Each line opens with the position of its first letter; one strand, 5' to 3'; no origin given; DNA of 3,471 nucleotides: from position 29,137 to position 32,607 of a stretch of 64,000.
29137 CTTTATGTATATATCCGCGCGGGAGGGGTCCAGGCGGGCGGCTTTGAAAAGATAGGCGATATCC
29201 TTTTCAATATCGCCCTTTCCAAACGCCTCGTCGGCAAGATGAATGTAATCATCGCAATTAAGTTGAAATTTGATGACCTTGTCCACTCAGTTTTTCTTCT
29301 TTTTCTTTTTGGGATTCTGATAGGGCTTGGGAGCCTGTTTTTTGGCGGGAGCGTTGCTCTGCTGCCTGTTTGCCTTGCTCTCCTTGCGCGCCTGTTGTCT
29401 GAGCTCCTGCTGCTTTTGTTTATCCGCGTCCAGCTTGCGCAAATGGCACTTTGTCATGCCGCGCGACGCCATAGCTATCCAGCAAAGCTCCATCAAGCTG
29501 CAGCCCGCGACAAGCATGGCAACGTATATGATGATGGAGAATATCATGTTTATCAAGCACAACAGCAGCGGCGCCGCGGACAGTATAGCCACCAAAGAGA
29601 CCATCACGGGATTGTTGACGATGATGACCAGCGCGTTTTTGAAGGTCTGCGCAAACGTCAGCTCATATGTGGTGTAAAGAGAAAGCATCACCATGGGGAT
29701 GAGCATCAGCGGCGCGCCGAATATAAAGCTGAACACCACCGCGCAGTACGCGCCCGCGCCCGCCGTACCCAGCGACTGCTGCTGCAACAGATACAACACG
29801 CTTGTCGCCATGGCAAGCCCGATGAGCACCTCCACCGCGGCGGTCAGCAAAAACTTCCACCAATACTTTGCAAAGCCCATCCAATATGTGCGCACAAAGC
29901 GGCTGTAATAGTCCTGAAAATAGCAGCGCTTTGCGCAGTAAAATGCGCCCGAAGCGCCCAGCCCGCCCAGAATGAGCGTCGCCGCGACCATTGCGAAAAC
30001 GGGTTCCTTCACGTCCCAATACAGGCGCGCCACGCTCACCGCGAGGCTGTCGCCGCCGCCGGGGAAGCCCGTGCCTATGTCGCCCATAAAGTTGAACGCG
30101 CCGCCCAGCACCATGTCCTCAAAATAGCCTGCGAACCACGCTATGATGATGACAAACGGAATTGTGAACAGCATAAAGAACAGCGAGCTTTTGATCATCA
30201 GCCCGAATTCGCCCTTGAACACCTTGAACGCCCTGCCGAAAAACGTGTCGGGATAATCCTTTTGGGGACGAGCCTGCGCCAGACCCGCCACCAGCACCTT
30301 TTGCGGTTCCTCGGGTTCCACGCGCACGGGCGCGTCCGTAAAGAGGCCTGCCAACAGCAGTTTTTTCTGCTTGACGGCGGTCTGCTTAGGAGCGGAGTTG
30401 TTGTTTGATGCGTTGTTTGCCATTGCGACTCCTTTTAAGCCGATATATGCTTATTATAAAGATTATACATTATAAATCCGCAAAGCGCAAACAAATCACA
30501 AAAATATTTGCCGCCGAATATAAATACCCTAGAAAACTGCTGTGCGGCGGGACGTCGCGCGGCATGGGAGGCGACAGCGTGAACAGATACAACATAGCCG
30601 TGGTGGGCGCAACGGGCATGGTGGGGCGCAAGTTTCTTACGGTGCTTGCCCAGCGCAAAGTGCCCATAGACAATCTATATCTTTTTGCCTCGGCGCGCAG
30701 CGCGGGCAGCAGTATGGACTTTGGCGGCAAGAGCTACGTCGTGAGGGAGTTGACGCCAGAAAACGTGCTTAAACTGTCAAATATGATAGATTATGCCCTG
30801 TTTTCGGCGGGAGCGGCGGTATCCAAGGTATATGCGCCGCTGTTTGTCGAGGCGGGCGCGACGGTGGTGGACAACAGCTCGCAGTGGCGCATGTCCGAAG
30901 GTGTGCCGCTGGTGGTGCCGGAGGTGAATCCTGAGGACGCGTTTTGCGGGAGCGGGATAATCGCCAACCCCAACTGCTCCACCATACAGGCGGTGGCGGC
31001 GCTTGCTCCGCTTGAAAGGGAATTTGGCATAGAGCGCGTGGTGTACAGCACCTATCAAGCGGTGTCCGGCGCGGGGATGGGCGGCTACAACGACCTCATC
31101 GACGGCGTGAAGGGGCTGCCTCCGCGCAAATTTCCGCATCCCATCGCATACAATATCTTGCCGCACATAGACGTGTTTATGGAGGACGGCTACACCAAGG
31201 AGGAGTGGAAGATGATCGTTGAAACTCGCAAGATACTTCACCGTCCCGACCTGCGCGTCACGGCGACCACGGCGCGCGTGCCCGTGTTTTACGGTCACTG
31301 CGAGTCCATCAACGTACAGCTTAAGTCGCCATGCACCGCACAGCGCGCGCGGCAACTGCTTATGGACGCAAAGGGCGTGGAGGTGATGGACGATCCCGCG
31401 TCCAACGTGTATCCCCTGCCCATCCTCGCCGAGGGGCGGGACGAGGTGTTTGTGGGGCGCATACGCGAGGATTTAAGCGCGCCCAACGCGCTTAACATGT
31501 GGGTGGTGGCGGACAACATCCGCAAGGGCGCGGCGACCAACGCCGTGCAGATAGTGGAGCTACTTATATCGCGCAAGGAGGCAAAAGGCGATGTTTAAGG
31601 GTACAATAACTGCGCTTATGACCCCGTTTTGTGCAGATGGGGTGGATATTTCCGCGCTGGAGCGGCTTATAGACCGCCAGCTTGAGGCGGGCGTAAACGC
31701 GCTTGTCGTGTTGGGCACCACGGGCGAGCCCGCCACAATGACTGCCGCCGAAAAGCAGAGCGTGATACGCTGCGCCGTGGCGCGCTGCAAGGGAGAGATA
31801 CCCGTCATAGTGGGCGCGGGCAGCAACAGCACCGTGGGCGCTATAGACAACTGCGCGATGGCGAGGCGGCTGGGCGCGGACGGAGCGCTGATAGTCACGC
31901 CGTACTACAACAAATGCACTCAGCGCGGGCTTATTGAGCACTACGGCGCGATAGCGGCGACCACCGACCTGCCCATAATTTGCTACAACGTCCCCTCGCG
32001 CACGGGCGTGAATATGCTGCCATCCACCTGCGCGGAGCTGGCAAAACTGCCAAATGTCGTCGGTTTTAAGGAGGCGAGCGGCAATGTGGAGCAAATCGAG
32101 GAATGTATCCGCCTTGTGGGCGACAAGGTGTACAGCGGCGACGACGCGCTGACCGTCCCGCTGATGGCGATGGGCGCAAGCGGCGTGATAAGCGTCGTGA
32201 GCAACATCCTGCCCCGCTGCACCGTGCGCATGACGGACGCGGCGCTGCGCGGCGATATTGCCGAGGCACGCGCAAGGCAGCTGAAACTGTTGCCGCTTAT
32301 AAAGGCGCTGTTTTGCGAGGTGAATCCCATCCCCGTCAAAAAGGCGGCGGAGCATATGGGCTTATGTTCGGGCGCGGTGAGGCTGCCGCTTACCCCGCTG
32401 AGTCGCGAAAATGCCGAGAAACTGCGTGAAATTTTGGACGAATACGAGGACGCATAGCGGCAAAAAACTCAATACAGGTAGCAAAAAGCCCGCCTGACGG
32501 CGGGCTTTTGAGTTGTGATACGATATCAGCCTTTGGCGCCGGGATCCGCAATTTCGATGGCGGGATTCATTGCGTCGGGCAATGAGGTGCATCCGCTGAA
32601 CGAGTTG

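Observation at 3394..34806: Highly over-represented ~30-nt interspersed motif (core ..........) with an uptake-sequence-like architecture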

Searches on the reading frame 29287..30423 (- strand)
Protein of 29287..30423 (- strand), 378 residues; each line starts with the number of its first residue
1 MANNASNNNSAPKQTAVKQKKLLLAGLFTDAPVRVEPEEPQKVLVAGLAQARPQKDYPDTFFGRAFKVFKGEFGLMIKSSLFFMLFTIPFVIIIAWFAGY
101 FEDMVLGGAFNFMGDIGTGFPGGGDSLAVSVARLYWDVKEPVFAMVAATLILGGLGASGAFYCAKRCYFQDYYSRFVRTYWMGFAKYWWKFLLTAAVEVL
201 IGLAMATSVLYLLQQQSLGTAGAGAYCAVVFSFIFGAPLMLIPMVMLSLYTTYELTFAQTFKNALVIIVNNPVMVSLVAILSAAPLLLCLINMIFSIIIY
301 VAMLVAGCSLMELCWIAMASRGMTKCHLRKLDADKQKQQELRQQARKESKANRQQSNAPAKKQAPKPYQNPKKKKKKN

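Call 15: search_protein_families(library=pfam, proteins=[window:29287-30423:-])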
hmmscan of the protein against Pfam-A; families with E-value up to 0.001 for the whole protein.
window:29287-30423:- (378 aa): 0 families

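Call 79: search_protein_families(library=ncbifam, proteins=[window:29287-30423:-], max_evalue=0.01)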
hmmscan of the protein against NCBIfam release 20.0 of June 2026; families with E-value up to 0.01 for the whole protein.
window:29287-30423:- (378 aa): 1 family
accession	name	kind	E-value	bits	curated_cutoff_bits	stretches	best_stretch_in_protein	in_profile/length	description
NF052431.1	MusI_fam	subfamily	0.00096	19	160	1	169-307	49-184/194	MusI family membrane protein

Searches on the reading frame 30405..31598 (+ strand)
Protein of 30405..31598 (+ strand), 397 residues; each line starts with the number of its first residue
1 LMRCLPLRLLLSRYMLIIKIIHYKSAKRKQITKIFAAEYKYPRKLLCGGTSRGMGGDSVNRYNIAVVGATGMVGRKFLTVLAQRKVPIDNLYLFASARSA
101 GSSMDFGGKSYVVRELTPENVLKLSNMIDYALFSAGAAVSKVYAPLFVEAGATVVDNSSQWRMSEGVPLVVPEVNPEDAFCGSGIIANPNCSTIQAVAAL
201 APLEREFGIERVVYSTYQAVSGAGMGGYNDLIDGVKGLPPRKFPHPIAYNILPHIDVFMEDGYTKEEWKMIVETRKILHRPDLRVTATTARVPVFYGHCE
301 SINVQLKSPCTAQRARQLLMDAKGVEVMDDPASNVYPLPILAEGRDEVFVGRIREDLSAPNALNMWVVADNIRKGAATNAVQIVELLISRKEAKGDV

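Call 15: search_protein_families(library=pfam, proteins=[window:30405-31598:+])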
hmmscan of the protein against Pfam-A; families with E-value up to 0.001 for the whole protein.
window:30405-31598:+ (397 aa): 2 families
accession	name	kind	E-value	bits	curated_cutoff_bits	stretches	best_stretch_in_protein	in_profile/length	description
PF02774.23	Semialdhyde_dhC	-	1.2e-46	159.7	26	1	200-374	1-184/184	Semialdehyde dehydrogenase, dimerisation domain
PF01118.30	Semialdhyde_dh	-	2.4e-30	105.8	26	1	63-178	1-117/121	Semialdehyde dehydrogenase, NAD binding domain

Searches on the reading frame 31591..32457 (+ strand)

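Call 15: search_protein_families(library=pfam, proteins=[window:31591-32457:+])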
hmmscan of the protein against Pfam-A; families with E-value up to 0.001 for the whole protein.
window:31591-32457:+ (288 aa): 1 family
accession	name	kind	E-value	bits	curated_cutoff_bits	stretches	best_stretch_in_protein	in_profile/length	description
PF00701.28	DHDPS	-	3.8e-93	311.8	22.1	1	2-283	2-287/289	Dihydrodipicolinate synthetase family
